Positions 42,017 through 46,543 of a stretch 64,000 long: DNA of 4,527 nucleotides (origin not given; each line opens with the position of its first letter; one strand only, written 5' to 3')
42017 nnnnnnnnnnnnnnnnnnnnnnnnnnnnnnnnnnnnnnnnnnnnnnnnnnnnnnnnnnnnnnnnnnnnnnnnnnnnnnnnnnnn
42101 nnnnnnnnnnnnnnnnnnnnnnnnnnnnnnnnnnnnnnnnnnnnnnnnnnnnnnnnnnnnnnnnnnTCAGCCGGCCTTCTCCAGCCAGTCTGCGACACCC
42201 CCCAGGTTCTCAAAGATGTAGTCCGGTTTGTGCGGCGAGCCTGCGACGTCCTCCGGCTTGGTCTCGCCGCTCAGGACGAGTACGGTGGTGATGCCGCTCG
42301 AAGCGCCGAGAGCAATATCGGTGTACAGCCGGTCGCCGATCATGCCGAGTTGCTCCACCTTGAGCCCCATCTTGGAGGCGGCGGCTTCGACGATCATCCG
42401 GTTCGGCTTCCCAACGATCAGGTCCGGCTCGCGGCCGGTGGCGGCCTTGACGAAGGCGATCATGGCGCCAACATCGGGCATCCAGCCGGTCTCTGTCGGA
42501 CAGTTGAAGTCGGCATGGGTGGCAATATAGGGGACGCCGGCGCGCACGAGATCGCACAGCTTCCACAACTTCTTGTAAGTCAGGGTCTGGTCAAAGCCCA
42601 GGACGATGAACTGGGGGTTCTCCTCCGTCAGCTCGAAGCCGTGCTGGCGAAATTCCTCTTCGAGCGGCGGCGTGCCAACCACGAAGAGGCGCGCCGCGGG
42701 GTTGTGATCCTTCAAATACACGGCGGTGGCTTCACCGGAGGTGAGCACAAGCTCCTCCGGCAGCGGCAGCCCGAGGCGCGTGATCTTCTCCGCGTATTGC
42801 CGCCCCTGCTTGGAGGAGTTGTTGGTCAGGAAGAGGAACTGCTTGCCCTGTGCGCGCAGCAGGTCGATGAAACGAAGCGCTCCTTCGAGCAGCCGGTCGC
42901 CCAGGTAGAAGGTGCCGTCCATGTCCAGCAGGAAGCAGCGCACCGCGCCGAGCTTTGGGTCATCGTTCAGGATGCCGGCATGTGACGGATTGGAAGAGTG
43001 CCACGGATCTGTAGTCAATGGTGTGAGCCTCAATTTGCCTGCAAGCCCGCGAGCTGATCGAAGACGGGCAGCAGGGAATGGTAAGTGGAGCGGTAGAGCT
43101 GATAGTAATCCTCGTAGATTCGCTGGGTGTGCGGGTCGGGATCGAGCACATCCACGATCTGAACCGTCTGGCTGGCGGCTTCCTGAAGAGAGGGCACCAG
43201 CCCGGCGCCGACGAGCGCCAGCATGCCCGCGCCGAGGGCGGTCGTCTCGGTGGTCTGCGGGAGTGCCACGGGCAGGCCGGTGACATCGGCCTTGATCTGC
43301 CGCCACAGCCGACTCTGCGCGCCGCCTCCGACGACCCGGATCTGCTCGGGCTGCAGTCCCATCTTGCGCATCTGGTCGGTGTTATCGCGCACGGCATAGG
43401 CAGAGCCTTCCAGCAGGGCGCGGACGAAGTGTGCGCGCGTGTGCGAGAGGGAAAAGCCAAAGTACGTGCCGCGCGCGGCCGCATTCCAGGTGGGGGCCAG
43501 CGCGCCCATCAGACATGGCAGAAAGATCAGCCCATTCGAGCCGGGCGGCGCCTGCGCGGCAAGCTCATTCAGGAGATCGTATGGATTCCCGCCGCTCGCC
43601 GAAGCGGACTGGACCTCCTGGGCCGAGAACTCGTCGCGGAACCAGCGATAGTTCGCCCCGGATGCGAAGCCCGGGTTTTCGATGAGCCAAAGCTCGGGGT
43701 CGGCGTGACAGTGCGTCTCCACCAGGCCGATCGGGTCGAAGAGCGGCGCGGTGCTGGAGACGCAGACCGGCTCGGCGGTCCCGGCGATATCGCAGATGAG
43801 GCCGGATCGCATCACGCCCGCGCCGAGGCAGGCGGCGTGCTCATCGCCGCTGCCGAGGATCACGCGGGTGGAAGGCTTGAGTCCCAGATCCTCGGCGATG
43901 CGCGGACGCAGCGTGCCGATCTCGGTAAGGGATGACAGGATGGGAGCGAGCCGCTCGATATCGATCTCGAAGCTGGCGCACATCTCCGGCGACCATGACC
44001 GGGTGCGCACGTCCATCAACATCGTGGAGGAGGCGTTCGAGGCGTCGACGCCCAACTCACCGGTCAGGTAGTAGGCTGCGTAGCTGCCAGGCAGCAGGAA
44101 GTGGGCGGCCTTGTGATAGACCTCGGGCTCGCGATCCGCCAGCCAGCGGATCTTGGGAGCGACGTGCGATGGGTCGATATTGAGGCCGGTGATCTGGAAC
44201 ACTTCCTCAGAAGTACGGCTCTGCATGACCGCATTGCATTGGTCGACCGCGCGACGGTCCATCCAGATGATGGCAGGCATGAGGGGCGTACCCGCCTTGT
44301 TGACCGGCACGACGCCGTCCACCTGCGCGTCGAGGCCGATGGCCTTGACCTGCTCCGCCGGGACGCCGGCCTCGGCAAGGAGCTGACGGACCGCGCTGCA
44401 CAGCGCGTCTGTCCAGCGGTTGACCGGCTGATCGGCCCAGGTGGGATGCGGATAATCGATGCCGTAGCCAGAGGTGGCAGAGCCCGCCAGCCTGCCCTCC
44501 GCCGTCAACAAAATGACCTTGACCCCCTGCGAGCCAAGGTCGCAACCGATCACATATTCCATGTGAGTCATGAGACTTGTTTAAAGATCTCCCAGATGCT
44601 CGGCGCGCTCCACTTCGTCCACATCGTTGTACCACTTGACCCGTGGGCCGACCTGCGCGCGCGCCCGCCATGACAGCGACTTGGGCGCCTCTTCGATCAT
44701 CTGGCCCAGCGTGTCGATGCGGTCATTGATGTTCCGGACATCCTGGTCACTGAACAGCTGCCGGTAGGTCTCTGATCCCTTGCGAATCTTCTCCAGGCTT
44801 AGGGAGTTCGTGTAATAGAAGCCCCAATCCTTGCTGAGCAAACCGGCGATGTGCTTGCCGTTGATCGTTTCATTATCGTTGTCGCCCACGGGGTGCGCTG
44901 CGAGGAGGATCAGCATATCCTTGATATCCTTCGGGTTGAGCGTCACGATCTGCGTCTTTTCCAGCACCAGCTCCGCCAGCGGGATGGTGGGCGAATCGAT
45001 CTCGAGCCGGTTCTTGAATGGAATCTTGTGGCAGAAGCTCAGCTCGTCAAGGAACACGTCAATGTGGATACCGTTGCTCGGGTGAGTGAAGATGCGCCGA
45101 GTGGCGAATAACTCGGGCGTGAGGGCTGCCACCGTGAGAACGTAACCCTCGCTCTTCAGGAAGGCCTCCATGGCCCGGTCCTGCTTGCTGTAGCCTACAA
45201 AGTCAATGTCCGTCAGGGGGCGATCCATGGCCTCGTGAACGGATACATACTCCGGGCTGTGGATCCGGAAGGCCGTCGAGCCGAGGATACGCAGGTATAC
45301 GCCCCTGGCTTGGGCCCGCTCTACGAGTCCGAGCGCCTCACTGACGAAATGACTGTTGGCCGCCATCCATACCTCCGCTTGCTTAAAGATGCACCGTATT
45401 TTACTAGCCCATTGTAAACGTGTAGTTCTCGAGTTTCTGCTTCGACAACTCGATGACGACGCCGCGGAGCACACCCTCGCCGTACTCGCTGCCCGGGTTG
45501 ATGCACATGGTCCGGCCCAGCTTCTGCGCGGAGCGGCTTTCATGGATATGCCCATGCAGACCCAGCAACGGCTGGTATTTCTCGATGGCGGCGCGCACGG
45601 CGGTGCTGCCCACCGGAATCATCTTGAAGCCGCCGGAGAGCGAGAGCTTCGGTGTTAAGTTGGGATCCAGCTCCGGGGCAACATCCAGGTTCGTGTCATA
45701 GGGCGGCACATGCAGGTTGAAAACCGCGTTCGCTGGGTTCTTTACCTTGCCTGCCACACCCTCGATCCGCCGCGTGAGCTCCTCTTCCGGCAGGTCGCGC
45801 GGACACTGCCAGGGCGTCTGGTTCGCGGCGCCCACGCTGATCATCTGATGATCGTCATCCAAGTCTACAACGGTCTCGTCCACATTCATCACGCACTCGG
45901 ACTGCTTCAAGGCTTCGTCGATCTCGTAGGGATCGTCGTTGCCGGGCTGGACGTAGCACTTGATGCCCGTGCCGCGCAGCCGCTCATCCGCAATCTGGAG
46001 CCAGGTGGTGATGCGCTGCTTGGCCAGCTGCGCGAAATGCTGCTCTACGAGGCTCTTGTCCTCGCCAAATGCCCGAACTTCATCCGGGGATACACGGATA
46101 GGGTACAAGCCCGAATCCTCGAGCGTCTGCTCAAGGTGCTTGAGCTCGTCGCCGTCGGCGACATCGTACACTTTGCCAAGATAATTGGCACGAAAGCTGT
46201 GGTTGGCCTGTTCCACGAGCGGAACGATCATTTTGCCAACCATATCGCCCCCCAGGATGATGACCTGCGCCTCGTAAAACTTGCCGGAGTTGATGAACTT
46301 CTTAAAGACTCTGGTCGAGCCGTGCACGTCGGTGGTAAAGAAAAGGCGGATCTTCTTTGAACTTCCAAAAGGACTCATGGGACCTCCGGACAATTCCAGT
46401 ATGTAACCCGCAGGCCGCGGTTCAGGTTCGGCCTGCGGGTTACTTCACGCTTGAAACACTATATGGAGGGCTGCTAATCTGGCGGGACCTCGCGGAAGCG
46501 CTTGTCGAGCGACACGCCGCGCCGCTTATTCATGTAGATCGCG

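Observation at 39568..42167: Chimeric respiratory module: a GlpA/GlpD-type flavoprotein takes the place of SdhA in an SdhB-SdhC-SdhD-like operon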

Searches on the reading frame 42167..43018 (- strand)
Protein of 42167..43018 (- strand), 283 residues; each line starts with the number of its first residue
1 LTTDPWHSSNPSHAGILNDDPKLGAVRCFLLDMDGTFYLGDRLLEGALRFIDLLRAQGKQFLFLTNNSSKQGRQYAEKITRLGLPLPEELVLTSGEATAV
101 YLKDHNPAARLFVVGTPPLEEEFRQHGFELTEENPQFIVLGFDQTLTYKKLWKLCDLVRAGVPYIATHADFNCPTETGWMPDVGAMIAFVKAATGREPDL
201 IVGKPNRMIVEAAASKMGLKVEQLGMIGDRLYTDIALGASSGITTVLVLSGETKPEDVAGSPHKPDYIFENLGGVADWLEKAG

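Call 82: search_solved_structures(query=window:42167-43018:-, max_evalue=1e-10)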
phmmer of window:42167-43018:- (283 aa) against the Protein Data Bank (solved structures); distinct sequences matched with E-value up to 1e-10: 30.
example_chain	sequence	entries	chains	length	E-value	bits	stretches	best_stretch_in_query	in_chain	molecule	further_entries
1vjr_A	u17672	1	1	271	5.4e-85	288.7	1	23-276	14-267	4-nitrophenylphosphatase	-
1pw5_A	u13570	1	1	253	3.2e-84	286.2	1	24-273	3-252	nagD protein, putative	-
3pdw_A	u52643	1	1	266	2e-47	165.5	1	26-273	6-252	Uncharacterized hydrolase yutF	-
1yv9_A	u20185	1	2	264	3e-47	164.9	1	28-272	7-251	hydrolase, haloacid dehalogenase family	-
1zjj_A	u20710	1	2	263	2.5e-45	158.6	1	29-280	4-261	hypothetical protein PH1952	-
4ig4_A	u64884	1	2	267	3.5e-43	151.6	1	28-272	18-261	Thermostable NPPase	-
1wvi_A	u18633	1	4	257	5.6e-43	150.9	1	27-273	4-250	putative phosphatases involved in N-acetyl-glucosamine catabolism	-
4kn8_A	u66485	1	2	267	9e-43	150.2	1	28-272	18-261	Thermostable NPPase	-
4o8c_A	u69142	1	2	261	1e-42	150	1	28-272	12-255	Thermostable NPPase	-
4ift_A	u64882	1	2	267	3.3e-42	148.4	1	28-272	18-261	Thermostable NPPase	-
1ydf_A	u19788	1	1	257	3.6e-42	148.2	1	27-272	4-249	hydrolase, haloacid dehalogenase-like family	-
1ys9_A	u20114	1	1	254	5e-41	144.5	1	28-272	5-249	Protein SPy1043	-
3epr_A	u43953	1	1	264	5.1e-41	144.4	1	26-272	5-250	Hydrolase, haloacid dehalogenase-like family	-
3qgm_A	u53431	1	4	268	5.5e-39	137.8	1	28-280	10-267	p-nitrophenyl phosphatase (Pho2)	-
4jdp_A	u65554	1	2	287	6.5e-39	137.5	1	27-280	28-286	p-nitrophenyl phosphatase (Pho2)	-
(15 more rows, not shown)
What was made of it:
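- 42167..43018 (-): HAD-IIA (NagD/AraL-type) phosphatase. Its stop overlaps the GlpA' start by 1 nt. PDB 1vjr at 5.4e-85 (call 82).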

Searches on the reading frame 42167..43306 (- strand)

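Call 3: search_protein_families(library=pfam, proteins=[window:42167-43306:-], max_evalue=0.01)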
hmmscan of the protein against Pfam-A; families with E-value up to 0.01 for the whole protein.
window:42167-43306:- (379 aa): 4 families
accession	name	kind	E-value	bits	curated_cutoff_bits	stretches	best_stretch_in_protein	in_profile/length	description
PF13344.12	Hydrolase_6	-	7.1e-29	100.3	27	1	125-225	1-101/101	Haloacid dehalogenase-like hydrolase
PF13242.12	Hydrolase_like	-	4.3e-21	75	22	1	298-369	2-73/75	HAD-hyrolase-like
PF00702.32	Hydrolase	-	6.4e-10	40.2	26.4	1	122-338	1-191/191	haloacid dehalogenase-like hydrolase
PF09419.16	PGP_phosphatase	-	0.0099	15.9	20.4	0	317-345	136-164/168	Mitochondrial PGP phosphatase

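Call 4: search_protein_families(library=ncbifam, proteins=[window:42167-43306:-], max_evalue=0.01)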
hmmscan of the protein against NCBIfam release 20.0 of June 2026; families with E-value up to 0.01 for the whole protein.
window:42167-43306:- (379 aa): 19 families
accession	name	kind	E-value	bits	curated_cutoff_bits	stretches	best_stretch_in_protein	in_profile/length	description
TIGR01457.1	HAD-SF-IIA-hyp2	hypoth_equivalog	7.1e-59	199.3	247.65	1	124-368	3-246/249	TIGR01457 family HAD-type hydrolase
NF053752.1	TK1734_fam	exception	1.2e-55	188.5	475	1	125-375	3-259/260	2-phosphoglycolate phosphatase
TIGR01452.1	PGP_euk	subfamily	1.1e-48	166.1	201.95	1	122-356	2-258/279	phosphoglycolate/pyridoxal phosphate family phosphatase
TIGR01460.1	HAD-SF-IIA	subfamily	2.2e-43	148.8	100.15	1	125-347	1-246/246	HAD-IIA family hydrolase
NF007762.0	PRK10444.1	equivalog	1.1e-40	139.8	368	1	123-369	4-245/250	HAD-IIA family hydrolase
TIGR01458.1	HAD-SF-IIA-hyp3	hypoth_equivalog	4.1e-20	72.2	175.95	1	122-373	1-252/257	TIGR01458 family HAD-type hydrolase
TIGR01459.1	HAD-SF-IIA-hyp4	hypoth_equivalog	8.3e-12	45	103.75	2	124-200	10-86/242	TIGR01459 family HAD-type hydrolase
TIGR01668.1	YqeG_hyp_ppase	hypoth_equivalog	9.3e-12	44.8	89.1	1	298-347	89-138/170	YqeG family HAD IIIA-type phosphatase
TIGR02253.1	CTE7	subfamily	6.8e-09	35.8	169.75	1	296-366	146-215/221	TIGR02253 family HAD-type hydrolase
TIGR01662.1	HAD-SF-IIIA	subfamily_domain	5e-06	26.7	44.6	1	288-345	82-139/141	HAD-IIIA family hydrolase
TIGR02254.1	YjjG_YfnB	equivalog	4.6e-05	23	159.9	1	298-354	150-207/223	YjjG family noncanonical pyrimidine nucleotidase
NF053830.1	RUBPPhHalo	equivalog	0.0002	21.1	330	1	300-372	159-231/234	ribulose-1,5-bisphosphate 5-phosphatase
NF005264.0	PRK06769.1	equivalog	0.00029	20.7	217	1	300-375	93-171/175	HAD-IIIA family hydrolase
NF006506.0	PRK08942.1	equivalog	0.00061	19.4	178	1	300-377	103-179/182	D-glycero-beta-D-manno-heptose 1,7-bisphosphate 7-phosphatase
TIGR01456.1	CECR5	hypoth_equivalog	0.0007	18.5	139.25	1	125-225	3-106/321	TIGR01456 family HAD-type hydrolase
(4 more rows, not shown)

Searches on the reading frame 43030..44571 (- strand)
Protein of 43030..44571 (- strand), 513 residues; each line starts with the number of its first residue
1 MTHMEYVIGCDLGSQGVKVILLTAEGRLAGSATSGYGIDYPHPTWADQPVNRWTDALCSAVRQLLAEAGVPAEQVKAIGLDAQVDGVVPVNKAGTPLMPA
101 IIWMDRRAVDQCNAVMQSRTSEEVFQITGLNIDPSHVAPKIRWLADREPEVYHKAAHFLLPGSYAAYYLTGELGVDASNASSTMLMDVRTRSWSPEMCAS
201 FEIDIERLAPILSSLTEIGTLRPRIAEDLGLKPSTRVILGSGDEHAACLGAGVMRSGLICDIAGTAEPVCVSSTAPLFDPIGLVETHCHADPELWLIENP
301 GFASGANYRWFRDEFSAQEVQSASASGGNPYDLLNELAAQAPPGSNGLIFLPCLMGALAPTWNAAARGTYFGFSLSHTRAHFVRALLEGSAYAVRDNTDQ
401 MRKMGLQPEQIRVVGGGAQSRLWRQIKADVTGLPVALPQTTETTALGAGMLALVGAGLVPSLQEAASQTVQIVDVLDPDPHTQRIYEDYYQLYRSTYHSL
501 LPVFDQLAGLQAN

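Call 3: search_protein_families(library=pfam, proteins=[window:43030-44571:-], max_evalue=0.01)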
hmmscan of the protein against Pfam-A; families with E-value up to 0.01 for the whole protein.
window:43030-44571:- (513 aa): 2 families
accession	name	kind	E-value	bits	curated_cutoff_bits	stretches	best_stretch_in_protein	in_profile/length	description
PF00370.27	FGGY_N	-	2.7e-59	201.2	28.8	1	6-250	1-245/245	FGGY family of carbohydrate kinases, N-terminal domain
PF02782.22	FGGY_C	-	8.9e-40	137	27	1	262-455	4-197/198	FGGY family of carbohydrate kinases, C-terminal domain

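Call 4: search_protein_families(library=ncbifam, proteins=[window:43030-44571:-], max_evalue=0.01)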
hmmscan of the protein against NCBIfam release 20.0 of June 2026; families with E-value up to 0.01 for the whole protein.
window:43030-44571:- (513 aa): 12 families
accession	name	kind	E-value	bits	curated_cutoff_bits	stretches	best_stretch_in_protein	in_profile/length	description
TIGR01312.1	XylB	equivalog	1.1e-108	363.9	380.25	1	8-497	1-480/481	xylulokinase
TIGR01314.1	gntK_FGGY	equivalog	2.1e-78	264.1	648.55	1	6-511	1-504/505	gluconokinase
NF008187.0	PRK10939.1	equivalog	2.3e-72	244.3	528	1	4-505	3-508/521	autoinducer-2 kinase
NF011601.0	PRK15027.1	equivalog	6.7e-72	242.4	912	1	8-503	3-482/484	xylulokinase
TIGR01311.1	glycerol_kin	equivalog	7.7e-68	229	590.35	1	5-478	1-472/496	glycerol kinase GlpK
NF000756.0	PRK00047.1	subfamily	1.6e-61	208.1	498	1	2-469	2-465/502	glycerol kinase GlpK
NF003154.0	PRK04123.1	equivalog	6.9e-51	173.6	428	1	3-497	2-534/554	ribulokinase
TIGR02628.1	fuculo_kin_coli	equivalog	4e-42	144.7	470.9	1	10-473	6-459/465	L-fuculokinase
TIGR01315.1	5C_CHO_kinase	subfamily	3.7e-37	128.2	408.7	1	7-496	2-533/541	FGGY family pentulose kinase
TIGR01234.1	L-ribulokinase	equivalog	5.3e-32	111.3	583.25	1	6-498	2-528/536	ribulokinase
TIGR02627.1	rhamnulo_kin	equivalog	4.1e-23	81.7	527.95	2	55-278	48-266/454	rhamnulokinase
NF007925.0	PRK10640.1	equivalog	3.2e-20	72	639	2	54-201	53-200/489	rhamnulokinase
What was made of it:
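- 43030..44571 (-): FGGY kinase 2. It is XylB/LsrK-like, not GlpK. XylB 364 bits (cutoff 380); GlpK 229 bits (cutoff 590) (call 4).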

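Call 81: search_solved_structures(query=window:43030-44562:-, max_evalue=1e-20)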
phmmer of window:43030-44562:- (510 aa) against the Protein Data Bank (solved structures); distinct sequences matched with E-value up to 1e-20: 37.
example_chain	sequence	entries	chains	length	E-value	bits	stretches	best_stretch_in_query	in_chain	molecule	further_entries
5ya0_A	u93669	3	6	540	3.5e-72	247.2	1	3-502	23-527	Autoinducer-2 kinase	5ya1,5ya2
2itm_A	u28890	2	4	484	4.1e-66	227.1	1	5-500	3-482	Xylulose kinase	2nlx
5vm1_A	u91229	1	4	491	9.8e-54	186.3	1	5-497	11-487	Xylulokinase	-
2dpn_A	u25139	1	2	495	2.3e-51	178.5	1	1-462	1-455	Glycerol kinase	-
2zf5_O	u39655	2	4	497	2.5e-47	165.2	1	2-462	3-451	Glycerol kinase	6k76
6k78_B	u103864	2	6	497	2.5e-47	165.2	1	2-462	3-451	Glycerol kinase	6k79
6k78_A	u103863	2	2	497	3.4e-47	164.7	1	2-462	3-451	Glycerol kinase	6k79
3ifr_A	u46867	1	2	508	6.2e-47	163.8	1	4-502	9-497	Carbohydrate kinase, FGGY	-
3gbt_A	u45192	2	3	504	7.1e-47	163.7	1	2-501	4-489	Gluconate kinase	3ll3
6ude_A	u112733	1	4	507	1.8e-46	162.3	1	4-467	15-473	Glycerol kinase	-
5gn5_A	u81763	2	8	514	1.3e-44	156.2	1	1-463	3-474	Glycerol kinase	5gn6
3wxi_A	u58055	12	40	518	1.3e-44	156.2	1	1-463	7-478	Glycerol kinase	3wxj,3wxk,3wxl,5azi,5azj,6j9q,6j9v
1bo5_O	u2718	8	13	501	2.1e-44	155.5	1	2-467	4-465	PROTEIN (GLYCEROL KINASE) | GLYCEROL KINASE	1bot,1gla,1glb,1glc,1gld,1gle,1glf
1bwf_Y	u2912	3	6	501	6.3e-44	153.9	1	2-467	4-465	GLYCEROL KINASE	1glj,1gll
1bu6_O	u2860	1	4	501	7.4e-44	153.7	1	2-467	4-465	PROTEIN (GLYCEROL KINASE)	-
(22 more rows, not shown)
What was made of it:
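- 43030..44571 (-): Best PDB hit is the LsrK autoinducer-2 kinase at 3.5e-72 (call 81).
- The best PDB hit of kinase 2 is the LsrK autoinducer-2 kinase (call 81).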

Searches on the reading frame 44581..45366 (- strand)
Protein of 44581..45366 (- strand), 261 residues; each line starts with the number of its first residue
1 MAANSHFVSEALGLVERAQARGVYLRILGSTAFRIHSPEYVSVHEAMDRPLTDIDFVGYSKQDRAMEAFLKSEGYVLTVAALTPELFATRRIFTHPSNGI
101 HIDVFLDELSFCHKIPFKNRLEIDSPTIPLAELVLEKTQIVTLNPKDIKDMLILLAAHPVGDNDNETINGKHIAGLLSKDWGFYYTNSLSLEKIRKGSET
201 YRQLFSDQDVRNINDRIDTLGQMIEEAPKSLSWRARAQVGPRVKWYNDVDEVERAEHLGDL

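Call 51: search_protein_families(library=ncbifam, proteins=[window:44581-45366:-], max_evalue=0.00001)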
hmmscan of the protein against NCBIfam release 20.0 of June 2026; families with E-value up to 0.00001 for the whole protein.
window:44581-45366:- (261 aa): 0 families

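Call 69: search_solved_structures(query=window:44581-45366:-, max_evalue=1)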
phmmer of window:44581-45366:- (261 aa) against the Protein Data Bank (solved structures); distinct sequences matched with E-value up to 1: 0.

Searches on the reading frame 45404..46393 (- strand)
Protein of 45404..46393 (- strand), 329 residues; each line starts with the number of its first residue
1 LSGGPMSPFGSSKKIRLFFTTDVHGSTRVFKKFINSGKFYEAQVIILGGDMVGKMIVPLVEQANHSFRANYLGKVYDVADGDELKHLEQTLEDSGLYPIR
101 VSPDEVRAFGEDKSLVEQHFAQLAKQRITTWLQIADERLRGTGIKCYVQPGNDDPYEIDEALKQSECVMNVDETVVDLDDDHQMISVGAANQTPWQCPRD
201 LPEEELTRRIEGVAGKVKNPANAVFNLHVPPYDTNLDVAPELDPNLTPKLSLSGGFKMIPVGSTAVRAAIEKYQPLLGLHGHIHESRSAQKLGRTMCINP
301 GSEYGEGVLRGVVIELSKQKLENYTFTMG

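Call 51: search_protein_families(library=ncbifam, proteins=[window:45404-46393:-], max_evalue=0.00001)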
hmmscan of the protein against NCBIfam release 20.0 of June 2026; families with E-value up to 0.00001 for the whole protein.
window:45404-46393:- (329 aa): 0 families

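Call 68: search_solved_structures(query=window:45404-46393:-, max_evalue=1)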
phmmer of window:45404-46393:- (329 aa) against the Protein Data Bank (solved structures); distinct sequences matched with E-value up to 1: 0.
